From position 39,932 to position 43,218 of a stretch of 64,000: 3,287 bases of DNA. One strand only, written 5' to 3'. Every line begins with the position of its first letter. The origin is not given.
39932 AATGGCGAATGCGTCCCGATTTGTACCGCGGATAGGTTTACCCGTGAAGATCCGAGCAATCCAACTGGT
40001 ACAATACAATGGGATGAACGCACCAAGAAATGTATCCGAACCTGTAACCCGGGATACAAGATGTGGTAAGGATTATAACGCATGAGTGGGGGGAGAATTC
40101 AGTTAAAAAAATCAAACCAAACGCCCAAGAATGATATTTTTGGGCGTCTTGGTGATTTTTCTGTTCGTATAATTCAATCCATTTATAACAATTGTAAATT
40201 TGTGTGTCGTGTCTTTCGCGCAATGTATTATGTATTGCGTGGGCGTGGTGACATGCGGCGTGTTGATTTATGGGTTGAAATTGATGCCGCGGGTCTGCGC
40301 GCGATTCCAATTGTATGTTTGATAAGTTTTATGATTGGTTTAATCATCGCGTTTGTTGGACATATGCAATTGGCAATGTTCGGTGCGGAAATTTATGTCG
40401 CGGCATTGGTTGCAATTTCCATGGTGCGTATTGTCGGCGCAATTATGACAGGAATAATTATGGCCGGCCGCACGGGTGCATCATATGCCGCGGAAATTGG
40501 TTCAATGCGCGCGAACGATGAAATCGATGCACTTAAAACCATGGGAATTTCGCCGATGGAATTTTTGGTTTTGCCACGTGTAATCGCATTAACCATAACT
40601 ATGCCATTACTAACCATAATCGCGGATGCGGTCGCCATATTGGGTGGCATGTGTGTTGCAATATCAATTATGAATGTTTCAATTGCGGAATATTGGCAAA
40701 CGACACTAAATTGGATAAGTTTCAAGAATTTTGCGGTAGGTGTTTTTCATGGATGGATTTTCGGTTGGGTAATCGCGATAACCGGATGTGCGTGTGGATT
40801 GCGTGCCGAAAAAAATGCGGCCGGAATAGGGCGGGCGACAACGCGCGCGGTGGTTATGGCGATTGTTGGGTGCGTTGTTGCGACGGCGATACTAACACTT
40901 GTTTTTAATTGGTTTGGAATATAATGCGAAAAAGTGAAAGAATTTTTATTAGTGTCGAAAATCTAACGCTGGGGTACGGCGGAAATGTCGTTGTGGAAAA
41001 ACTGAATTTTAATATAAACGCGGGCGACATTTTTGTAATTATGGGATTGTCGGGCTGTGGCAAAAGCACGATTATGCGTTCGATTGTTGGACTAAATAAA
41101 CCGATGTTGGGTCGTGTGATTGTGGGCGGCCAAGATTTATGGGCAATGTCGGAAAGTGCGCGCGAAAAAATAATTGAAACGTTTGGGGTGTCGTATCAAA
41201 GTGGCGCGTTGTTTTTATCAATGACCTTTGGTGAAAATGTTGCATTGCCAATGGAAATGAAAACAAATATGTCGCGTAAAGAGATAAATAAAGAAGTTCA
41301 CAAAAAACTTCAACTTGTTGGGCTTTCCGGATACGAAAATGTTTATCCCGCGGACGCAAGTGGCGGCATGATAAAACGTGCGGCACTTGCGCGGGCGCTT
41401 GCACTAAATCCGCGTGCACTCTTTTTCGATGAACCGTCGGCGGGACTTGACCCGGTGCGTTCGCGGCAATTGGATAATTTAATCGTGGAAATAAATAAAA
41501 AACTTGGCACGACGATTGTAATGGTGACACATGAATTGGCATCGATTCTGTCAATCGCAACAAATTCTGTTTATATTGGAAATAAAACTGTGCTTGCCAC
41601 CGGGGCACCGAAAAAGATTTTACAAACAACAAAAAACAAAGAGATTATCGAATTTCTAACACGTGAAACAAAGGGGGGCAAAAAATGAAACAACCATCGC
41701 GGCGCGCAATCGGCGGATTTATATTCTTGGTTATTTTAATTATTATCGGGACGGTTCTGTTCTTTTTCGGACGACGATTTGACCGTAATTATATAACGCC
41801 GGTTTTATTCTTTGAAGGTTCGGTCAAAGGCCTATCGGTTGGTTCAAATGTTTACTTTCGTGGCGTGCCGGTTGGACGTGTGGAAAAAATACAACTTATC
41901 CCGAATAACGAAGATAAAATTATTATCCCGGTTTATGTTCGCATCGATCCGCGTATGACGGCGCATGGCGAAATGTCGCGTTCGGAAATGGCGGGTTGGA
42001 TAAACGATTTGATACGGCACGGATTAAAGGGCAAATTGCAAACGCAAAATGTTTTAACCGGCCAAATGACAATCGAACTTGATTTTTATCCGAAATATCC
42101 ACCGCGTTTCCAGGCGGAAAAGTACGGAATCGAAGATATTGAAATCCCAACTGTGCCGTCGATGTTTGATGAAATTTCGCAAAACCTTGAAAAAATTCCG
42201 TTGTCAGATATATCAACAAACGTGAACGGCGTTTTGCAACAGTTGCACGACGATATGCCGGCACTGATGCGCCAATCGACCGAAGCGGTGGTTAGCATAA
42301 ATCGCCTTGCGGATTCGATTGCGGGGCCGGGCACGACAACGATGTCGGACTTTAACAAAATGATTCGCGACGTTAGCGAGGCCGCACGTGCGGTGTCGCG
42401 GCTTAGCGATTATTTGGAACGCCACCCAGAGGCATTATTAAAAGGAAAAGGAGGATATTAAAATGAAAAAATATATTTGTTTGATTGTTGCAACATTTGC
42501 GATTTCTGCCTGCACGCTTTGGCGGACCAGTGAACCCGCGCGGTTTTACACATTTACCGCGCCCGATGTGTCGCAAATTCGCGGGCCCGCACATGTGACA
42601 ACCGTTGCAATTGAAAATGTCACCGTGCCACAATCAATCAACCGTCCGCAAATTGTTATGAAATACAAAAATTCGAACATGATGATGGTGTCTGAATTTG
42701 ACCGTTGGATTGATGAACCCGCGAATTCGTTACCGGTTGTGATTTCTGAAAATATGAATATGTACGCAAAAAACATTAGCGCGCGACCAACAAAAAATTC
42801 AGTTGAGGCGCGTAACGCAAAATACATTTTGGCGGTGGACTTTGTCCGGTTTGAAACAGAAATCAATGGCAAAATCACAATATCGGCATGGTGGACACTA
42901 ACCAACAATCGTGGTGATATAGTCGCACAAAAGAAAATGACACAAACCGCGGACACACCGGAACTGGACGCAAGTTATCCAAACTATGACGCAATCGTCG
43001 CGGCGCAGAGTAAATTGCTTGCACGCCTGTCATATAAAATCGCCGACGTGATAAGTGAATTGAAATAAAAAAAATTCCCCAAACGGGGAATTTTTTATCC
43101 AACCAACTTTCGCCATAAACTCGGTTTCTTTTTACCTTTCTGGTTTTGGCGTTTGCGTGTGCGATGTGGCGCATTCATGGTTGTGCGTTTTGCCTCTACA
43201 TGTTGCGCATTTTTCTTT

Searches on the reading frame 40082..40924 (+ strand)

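Call 54: search_protein_families(library=pfam, proteins=[window:40082-40924:+], max_evalue=0.001)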
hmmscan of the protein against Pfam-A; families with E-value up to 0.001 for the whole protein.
window:40082-40924:+ (280 aa): 1 family
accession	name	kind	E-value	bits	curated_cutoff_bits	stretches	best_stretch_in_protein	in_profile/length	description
PF02405.21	MlaE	-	4.5e-68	229.4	22.5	1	66-273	4-211/212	Permease MlaE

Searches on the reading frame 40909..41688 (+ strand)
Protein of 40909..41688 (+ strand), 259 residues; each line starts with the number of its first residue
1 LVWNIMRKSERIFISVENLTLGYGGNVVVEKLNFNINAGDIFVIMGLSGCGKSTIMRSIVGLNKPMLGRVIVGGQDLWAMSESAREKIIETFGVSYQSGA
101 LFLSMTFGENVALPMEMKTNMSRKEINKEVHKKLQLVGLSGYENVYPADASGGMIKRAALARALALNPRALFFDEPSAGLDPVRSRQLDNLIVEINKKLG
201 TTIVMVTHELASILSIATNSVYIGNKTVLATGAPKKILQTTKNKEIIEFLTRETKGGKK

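Call 54: search_protein_families(library=pfam, proteins=[window:40909-41688:+], max_evalue=0.001)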
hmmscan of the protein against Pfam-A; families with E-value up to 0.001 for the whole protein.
window:40909-41688:+ (259 aa): 3 families
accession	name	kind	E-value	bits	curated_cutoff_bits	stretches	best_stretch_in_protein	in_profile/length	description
PF00005.33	ABC_tran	-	9.4e-24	85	25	1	30-177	2-136/137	ABC transporter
PF13304.12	AAA_21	-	3.9e-09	37.4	27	1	136-210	224-300/304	AAA domain, putative AbiEii toxin, Type IV TA system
PF02463.25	SMC_N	-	0.00019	21.3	40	1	41-210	26-201/220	RecF/RecN/SMC N terminal domain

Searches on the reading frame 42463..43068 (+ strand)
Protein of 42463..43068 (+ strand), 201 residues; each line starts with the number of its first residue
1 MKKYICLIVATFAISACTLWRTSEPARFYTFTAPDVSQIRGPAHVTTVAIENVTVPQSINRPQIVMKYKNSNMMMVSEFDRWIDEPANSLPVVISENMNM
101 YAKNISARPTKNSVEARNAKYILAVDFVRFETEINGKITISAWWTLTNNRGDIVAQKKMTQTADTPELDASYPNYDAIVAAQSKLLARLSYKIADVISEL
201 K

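Call 54: search_protein_families(library=pfam, proteins=[window:42463-43068:+], max_evalue=0.001)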
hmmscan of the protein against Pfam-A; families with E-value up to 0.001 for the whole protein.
window:42463-43068:+ (201 aa): 1 family
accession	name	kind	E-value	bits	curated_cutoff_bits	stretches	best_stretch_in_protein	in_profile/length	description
PF03886.18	ABC_trans_aux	-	5.8e-21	75.2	26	1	29-194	1-161/161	ABC-type transport auxiliary lipoprotein component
